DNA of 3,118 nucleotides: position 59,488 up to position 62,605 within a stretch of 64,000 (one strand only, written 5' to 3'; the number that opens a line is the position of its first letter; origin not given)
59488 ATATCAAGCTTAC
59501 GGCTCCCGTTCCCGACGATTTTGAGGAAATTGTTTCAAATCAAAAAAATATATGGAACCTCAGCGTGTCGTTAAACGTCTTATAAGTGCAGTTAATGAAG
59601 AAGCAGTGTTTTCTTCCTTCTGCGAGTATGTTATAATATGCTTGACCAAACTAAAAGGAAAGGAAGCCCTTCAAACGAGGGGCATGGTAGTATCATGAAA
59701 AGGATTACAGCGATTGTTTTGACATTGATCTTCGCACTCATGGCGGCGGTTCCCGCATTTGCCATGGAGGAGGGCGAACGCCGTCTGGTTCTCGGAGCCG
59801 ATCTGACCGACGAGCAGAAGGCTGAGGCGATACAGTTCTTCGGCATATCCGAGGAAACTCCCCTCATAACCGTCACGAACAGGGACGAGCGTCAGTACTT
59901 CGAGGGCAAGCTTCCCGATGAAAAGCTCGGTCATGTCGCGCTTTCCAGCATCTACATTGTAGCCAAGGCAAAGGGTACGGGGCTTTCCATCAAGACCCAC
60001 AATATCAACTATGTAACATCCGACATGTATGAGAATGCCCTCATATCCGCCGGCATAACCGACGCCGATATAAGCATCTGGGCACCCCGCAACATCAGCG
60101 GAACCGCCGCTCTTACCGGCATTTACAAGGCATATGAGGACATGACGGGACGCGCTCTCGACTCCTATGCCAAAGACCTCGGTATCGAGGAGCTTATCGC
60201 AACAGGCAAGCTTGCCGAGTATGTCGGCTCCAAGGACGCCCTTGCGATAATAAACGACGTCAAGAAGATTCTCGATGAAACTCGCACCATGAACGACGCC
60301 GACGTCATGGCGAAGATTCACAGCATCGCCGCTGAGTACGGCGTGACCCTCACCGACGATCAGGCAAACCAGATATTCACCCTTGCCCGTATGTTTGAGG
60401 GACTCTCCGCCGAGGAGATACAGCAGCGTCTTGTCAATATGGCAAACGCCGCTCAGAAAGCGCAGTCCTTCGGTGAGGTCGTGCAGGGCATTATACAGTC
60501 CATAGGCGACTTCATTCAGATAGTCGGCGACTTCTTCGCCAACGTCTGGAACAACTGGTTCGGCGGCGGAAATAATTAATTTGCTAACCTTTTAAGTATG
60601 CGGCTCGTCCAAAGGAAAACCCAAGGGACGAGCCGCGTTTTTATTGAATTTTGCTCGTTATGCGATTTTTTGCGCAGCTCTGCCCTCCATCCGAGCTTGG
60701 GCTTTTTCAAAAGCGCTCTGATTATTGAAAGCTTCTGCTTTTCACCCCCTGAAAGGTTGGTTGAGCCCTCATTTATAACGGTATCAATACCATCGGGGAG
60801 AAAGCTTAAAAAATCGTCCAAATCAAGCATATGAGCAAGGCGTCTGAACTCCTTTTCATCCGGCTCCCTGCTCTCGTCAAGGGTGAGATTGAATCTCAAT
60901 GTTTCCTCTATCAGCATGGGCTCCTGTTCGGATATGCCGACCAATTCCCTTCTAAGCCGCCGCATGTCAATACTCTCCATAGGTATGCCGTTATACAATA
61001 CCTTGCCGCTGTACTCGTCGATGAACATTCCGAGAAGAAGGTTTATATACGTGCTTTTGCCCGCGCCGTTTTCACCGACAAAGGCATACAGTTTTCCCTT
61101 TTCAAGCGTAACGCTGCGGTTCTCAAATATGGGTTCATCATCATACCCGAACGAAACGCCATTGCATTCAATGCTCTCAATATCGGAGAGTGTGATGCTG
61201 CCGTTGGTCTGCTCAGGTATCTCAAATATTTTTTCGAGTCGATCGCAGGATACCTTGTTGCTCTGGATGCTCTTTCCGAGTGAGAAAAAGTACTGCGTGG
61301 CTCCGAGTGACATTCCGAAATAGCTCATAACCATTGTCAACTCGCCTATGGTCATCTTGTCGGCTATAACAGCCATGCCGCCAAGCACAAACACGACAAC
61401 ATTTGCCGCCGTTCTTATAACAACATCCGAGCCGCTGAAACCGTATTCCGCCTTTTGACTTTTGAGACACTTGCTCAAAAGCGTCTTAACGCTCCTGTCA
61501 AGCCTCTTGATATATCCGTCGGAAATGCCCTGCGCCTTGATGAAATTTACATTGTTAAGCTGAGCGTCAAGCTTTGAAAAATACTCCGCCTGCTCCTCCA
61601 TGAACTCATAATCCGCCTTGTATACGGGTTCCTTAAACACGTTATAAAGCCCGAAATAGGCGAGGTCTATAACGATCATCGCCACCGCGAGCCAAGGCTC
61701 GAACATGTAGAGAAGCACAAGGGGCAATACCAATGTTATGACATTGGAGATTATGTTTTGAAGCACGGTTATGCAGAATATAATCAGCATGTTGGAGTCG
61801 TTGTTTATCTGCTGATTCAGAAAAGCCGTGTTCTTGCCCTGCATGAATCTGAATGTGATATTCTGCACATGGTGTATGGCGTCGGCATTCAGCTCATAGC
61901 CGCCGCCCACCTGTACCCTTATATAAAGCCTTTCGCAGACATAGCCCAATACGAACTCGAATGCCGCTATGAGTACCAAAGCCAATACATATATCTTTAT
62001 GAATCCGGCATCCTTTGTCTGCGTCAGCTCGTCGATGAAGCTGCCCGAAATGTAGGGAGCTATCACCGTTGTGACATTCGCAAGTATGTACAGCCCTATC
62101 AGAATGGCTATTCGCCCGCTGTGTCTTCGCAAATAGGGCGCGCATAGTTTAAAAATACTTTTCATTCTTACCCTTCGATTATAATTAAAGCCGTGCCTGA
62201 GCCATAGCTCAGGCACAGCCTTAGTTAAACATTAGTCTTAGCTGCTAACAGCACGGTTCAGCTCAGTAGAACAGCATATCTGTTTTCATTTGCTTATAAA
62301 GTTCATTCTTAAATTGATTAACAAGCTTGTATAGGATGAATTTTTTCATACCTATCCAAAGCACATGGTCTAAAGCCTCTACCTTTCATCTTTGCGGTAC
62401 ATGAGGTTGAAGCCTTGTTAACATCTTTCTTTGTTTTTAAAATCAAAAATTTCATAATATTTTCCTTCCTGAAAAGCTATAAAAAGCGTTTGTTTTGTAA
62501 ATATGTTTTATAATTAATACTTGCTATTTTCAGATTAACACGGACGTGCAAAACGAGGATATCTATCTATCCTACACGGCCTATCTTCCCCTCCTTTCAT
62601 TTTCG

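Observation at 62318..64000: Unannotated tandem Cys-containing small ORFs downstream of a radical SAM/SPASM enzyme: candidate new RiPP family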

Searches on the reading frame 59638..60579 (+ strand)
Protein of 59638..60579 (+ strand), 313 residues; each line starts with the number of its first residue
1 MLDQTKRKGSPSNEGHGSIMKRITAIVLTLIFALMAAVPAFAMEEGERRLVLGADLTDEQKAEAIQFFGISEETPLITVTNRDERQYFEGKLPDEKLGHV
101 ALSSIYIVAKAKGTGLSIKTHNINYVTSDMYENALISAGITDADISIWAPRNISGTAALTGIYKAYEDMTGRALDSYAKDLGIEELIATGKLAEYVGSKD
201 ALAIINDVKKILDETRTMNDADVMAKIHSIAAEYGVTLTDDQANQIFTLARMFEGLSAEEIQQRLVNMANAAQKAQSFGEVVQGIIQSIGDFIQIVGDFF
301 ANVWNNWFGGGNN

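Call 69: search_protein_families(library=pfam, proteins=[window:59638-60576:+], max_evalue=0.001)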
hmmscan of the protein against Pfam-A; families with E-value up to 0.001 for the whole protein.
window:59638-60576:+ (313 aa): 1 family
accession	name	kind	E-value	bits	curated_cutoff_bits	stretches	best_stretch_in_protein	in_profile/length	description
PF06207.16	DUF1002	-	1.7e-63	214.6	26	1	52-262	1-214/220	Protein of unknown function (DUF1002)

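Call 77: find_encoding_contigs(protein=window:59638-60579:+, flank=6000, max_places=10)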
Protein window:59638-60579:+ (313 aa): 22 contigs read that carry it; 10 places shown.
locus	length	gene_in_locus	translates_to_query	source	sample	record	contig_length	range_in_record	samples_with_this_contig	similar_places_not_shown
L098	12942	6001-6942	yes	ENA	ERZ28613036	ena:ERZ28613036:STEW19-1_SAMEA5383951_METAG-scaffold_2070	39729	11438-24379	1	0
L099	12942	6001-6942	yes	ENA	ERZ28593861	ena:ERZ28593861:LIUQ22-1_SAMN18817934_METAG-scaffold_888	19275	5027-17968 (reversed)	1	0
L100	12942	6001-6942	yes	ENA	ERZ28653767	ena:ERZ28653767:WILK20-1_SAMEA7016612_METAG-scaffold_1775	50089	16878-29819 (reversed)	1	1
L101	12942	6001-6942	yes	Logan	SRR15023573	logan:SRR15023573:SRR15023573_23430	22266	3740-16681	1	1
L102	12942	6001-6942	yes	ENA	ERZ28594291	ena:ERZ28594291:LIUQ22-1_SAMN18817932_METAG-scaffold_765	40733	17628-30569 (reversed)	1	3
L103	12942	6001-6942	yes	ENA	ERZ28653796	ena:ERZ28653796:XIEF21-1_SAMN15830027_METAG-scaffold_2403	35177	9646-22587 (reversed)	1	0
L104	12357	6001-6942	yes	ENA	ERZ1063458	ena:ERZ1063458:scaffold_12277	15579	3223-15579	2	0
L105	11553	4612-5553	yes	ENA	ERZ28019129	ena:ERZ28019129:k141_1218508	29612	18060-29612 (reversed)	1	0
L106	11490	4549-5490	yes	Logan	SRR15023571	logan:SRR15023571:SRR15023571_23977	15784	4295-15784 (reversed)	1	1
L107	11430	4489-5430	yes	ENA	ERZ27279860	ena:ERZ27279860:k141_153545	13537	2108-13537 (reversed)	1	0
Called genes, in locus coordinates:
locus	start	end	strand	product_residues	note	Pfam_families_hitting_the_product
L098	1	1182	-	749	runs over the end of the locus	PF00330:Aconitase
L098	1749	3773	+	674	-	PF00004:AAA, PF07728:AAA_5 (faint), PF17862:AAA_lid_3, PF01434:Peptidase_M41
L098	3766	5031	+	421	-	PF02811:PHP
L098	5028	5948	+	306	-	PF00849:PseudoU_synth_2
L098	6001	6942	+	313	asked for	PF06207:DUF1002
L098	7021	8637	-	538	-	-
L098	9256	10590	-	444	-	PF13353:Fer4_12 (weak), PF04055:Radical_SAM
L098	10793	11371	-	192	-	PF00300:His_Phos_1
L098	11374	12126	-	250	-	PF02540:NAD_synthase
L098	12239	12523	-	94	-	PF01197:Ribosomal_L31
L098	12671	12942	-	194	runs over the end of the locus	-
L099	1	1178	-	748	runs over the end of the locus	PF00330:Aconitase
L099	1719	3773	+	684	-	PF00004:AAA, PF07728:AAA_5 (faint), PF17862:AAA_lid_3, PF01434:Peptidase_M41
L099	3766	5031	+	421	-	PF02811:PHP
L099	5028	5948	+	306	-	PF00849:PseudoU_synth_2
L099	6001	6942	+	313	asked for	PF06207:DUF1002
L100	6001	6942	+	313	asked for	PF06207:DUF1002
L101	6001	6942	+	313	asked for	PF06207:DUF1002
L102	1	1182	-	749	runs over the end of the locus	PF00330:Aconitase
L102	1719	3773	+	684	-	PF00004:AAA, PF07728:AAA_5 (faint), PF17862:AAA_lid_3, PF01434:Peptidase_M41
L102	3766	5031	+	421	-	PF02811:PHP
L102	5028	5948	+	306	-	PF00849:PseudoU_synth_2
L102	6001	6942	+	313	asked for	PF06207:DUF1002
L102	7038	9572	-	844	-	PF00005:ABC_tran, PF02463:SMC_N (weak), PF02687:FtsX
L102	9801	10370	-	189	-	-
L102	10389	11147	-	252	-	-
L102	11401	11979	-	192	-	PF00300:His_Phos_1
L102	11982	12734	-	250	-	PF02540:NAD_synthase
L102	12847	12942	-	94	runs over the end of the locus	PF01197:Ribosomal_L31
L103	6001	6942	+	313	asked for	PF06207:DUF1002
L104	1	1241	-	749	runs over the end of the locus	PF00330:Aconitase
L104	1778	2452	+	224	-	-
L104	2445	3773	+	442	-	PF00004:AAA, PF07728:AAA_5 (faint), PF17862:AAA_lid_3, PF01434:Peptidase_M41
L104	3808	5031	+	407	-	PF02811:PHP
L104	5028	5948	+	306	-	PF00849:PseudoU_synth_2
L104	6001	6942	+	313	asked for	PF06207:DUF1002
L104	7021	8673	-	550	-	PF00664:ABC_membrane, PF00005:ABC_tran, PF09818:ABC_ATPase (faint), PF02463:SMC_N, PF13304:AAA_21 (weak)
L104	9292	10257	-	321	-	PF04055:Radical_SAM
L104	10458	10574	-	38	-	-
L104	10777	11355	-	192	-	PF00300:His_Phos_1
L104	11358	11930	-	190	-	PF02540:NAD_synthase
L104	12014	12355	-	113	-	?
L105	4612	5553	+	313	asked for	PF06207:DUF1002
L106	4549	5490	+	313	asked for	PF06207:DUF1002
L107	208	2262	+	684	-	PF00004:AAA, PF07728:AAA_5 (faint), PF17862:AAA_lid_3, PF01434:Peptidase_M41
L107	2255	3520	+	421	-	PF02811:PHP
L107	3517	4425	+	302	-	PF00849:PseudoU_synth_2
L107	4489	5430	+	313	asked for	PF06207:DUF1002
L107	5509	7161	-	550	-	PF00664:ABC_membrane, PF00005:ABC_tran, PF09818:ABC_ATPase (faint), PF02463:SMC_N, PF13304:AAA_21 (weak)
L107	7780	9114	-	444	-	PF13353:Fer4_12 (weak), PF04055:Radical_SAM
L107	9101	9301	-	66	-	-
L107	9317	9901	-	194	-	PF00300:His_Phos_1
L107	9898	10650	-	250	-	PF02540:NAD_synthase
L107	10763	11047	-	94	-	PF01197:Ribosomal_L31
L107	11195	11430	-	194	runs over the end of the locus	-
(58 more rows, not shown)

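Call 79: search_protein_families(library=ncbifam, proteins=[L102:7041-9572:-, L102:9804-10370:-, L102:10392-11147:-], max_evalue=0.01)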
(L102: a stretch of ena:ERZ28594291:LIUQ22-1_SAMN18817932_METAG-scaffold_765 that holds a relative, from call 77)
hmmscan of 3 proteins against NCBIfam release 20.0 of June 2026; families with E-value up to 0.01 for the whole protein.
L102:7041-9572:- (844 aa): 194 families (the best 25 are shown)
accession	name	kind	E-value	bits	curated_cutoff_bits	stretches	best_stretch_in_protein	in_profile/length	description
TIGR02673.1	FtsE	equivalog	4.3e-58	196.5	264.85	1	1-216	1-212/214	cell division ATP-binding protein FtsE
TIGR03608.1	L_ocin_972_ABC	subfamily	1.1e-52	178.5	254.85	1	5-203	2-196/206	putative bacteriocin export ABC transporter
TIGR02211.1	LolD_lipo_ex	equivalog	2.4e-51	174.4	307.75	1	1-220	1-220/221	lipoprotein-releasing ABC transporter ATP-binding protein LolD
NF038007.1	ABC_ATP_DarD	equivalog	2.4e-46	158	375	1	1-219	1-218/218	darobactin export ABC transporter ATP-binding protein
TIGR02315.1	ABC_phnC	equivalog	1.6e-44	152.1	266.1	1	1-228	1-232/243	phosphonate ABC transporter ATP-binding protein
NF008639.0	PRK11629.1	equivalog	8.4e-44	149.7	360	1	2-224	7-229/234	lipoprotein-releasing ABC transporter ATP-binding protein LolD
NF043075.1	MMSYN1_0197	equivalog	4.2e-42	144.3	550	1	1-290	2-286/341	spermidine/putrescine ABC transporter ATP-binding protein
TIGR02982.1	heterocyst_DevA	subfamily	6.8e-42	143.5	295.8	1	2-219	2-219/220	ABC exporter ATP-binding subunit, DevA family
TIGR02314.1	ABC_MetN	equivalog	3.8e-39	134.7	499.7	1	1-221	1-221/343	methionine ABC transporter ATP-binding protein MetN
NF007826.0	PRK10535.1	equivalog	1.8e-38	132.2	966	1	9-227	12-229/648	macrolide ABC transporter ATP-binding protein/permease MacB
NF006987.0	PRK09452.1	equivalog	1.8e-38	132.2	482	1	1-219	17-226/378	spermidine/putrescine ABC transporter ATP-binding protein PotA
NF040840.2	tungstate_WtpC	equivalog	9.6e-38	130.3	440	1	1-221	1-211/347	tungstate ABC transporter ATP-binding protein WtpC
NF040933.2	ABC_arch_GlcV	equivalog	4.4e-36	124.5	450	1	2-219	3-220/357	glucose ABC transporter ATP-binding protein GlcV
TIGR01187.1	potA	subfamily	1.1e-35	123.3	355.6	1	34-221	1-181/325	polyamine ABC transporter ATP-binding protein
TIGR00968.1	3a0106s01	subfamily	1.1e-35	123.3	342.75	1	2-220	1-210/237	sulfate ABC transporter ATP-binding protein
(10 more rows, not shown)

L102:9804-10370:- (189 aa): 0 families

L102:10392-11147:- (252 aa): 0 families

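Call 82: search_protein_families(library=pfam, proteins=[L102:9804-10370:-, L102:10392-11147:-, L102:7041-9572:-], max_evalue=1)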
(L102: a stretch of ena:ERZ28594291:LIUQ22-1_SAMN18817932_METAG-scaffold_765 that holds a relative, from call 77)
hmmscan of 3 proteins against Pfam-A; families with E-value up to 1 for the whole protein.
L102:9804-10370:- (189 aa): 0 families

L102:10392-11147:- (252 aa): 2 families
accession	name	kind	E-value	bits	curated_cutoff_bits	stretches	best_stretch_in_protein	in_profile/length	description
PF02065.24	Melibiase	-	0.08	12.3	27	1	14-60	298-344/347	Melibiase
PF10945.13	CBP_BcsR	-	0.3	11.2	25.2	0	31-49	12-30/41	Cellulose biosynthesis protein BcsR-like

L102:7041-9572:- (844 aa): 11 families
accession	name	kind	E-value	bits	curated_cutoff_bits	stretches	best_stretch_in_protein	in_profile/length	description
PF00005.33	ABC_tran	-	7.6e-32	111.2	25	1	19-170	1-136/137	ABC transporter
PF02687.27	FtsX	-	3.3e-16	59.9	25.5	1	716-837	2-120/120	FtsX-like permease C-terminal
PF02463.25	SMC_N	-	1e-06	28.8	40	1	28-204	23-202/220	RecF/RecN/SMC N terminal domain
PF13555.12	AAA_29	-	0.00073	19.7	27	1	23-52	16-45/61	P-loop containing region of AAA domain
PF13476.12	AAA_23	-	0.0031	18.6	27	1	20-49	11-39/201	AAA domain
PF13401.12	AAA_22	-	0.0066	17.2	27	1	29-196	5-118/130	AAA domain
PF13304.12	AAA_21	-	0.019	15.5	27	0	32-47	2-17/304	AAA domain, putative AbiEii toxin, Type IV TA system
PF06414.18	Zeta_toxin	-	0.059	13.2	22.3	1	31-67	18-54/199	Zeta toxin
PF24389.1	ORC-CDC6-like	-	0.062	12.5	27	1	29-50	32-53/571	ORC-CDC6-like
PF20720.3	nSTAND3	-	0.078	13.1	27.2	1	29-49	17-37/155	Novel STAND NTPase 3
PF03193.22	RsgA_GTPase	-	0.13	12.5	30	1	25-50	103-127/174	RsgA GTPase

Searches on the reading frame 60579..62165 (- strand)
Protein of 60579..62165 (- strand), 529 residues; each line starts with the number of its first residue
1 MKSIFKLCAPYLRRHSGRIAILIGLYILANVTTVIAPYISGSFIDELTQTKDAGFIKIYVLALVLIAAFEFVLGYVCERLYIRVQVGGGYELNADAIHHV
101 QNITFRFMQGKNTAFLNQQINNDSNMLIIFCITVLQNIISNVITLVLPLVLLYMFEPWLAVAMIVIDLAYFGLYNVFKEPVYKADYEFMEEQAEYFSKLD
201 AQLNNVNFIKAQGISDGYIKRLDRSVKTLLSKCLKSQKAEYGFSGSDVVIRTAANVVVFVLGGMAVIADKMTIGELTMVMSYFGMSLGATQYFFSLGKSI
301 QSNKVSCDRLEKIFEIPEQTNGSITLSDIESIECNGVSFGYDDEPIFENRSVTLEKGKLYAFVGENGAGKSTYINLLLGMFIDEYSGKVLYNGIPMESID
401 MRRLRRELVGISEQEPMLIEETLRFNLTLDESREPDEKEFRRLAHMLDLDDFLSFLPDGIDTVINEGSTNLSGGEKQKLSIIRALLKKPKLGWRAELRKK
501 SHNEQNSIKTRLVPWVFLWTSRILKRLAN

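Call 7: search_protein_families(library=ncbifam, proteins=[window:60579-62165:-], max_evalue=1)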
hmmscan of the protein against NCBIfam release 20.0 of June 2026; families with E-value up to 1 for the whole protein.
window:60579-62165:- (529 aa): 174 families (the best 25 are shown)
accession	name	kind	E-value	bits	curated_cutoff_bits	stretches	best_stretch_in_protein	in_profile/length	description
TIGR03796.1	NHLM_micro_ABC1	equivalog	1.2e-51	175.8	853.3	1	12-490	149-635/710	NHLP family bacteriocin export ABC transporter peptidase/permease/ATPase subunit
NF045998.1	cleave_ABC_plasm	equivalog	4.2e-49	167.4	500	1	18-491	154-623/673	Mbov_0121 family peptidase domain-containing ABC transporter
TIGR02203.1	MsbA_lipidA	equivalog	2.5e-46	158.3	602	1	10-488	7-488/572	lipid A export permease/ATP-binding protein MsbA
TIGR01193.1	bacteriocin_ABC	subfamily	2.2e-45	155.4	523.85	1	9-489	148-630/708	peptide cleavage/export ABC transporter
TIGR03797.1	NHLM_micro_ABC2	equivalog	2.9e-45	155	709.4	1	5-490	124-608/686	NHLP bacteriocin export ABC transporter permease/ATPase subunit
TIGR03375.1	type_I_sec_LssB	subfamily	8.1e-43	146.7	693.1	1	60-490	190-623/696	type I secretion system permease/ATPase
TIGR01846.1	type_I_sec_HlyB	subfamily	9.3e-42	143.2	725.55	1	20-491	142-614/694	type I secretion system permease/ATPase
NF052233.1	CphA_assoc_ABC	equivalog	2.8e-40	138.4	880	1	17-491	184-665/766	cyanophycin metabolism-associated ABC transporter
NF010178.0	PRK13657.1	equivalog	5.5e-39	134.1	733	1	10-489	12-490/588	glucan ABC transporter ATP-binding protein/ permease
TIGR00958.1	3a01208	subfamily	1.3e-38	132.8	874.6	1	11-490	155-637/711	antigen peptide transporter 2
NF045513.1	HepA_fam_ABC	equivalog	7.3e-38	130.4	725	1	43-490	78-530/610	heterocyst formation ABC transporter subunit HepA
TIGR02204.1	MsbA_rel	hypoth_equivalog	6.4e-37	127.5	780.4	1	6-490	7-496/576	ABC transporter, permease/ATP-binding protein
NF008055.0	PRK10789.1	equivalog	7.2e-36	123.8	845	1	9-487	8-489/590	SmdA family multidrug ABC transporter permease/ATP-binding protein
TIGR01842.1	type_I_sec_PrtD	subfamily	1.3e-35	123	510.15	1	61-491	46-475/544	type I secretion system permease/ATPase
TIGR02857.1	CydD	equivalog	4.7e-35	121.5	435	2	315-491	302-479/529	thiol reductant ABC exporter subunit CydD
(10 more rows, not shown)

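Call 8: search_protein_families(library=pfam, proteins=[window:60579-62165:-], max_evalue=1)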
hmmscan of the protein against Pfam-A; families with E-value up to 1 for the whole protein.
window:60579-62165:- (529 aa): 11 families
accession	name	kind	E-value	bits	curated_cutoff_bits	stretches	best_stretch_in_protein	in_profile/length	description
PF00664.28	ABC_membrane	-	6.1e-23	82.3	28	1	20-286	2-270/274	ABC transporter transmembrane region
PF00005.33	ABC_tran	-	2.2e-22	80.6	25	1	348-491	2-129/137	ABC transporter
PF13476.12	AAA_23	-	0.0015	19.6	27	1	347-387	10-49/201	AAA domain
PF03193.22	RsgA_GTPase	-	0.0057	16.9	30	1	339-379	89-128/174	RsgA GTPase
PF13555.12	AAA_29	-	0.014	15.6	27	1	347-374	12-39/61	P-loop containing region of AAA domain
PF18694.6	TDP-43_N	-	0.039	14.3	27.1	1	305-374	4-71/74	TAR DNA-binding protein 43, N-terminal domain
PF13175.12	AAA_15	-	0.076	13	32.1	1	349-384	16-50/374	AAA ATPase domain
PF12953.12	DUF3842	-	0.079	13.8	28.5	1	236-282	45-90/130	Domain of unknown function (DUF3842)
PF10802.14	DUF2540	-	0.087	13.4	25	1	301-331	22-52/75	Protein of unknown function (DUF2540)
PF19608.4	DUF6113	-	0.17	12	27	0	246-272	88-114/129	Family of unknown function (DUF6113)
PF04835.17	Pox_A9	-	0.45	11.1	22.8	0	130-156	22-48/53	A9 protein conserved region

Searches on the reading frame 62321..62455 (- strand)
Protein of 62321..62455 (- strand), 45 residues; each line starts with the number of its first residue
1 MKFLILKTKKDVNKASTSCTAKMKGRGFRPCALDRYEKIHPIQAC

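Call 7: search_protein_families(library=ncbifam, proteins=[window:62321-62455:-], max_evalue=1)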
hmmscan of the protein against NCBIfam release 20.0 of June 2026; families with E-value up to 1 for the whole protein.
seq(45 aa): 0 families

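Call 8: search_protein_families(library=pfam, proteins=[window:62321-62455:-], max_evalue=1)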
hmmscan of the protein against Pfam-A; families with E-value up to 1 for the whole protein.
seq(45 aa): 1 family
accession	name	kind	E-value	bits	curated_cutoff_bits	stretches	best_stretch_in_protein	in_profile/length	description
PF15792.10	LAS2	-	0.0041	17.8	27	1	3-34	43-73/74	Lung adenoma susceptibility protein 2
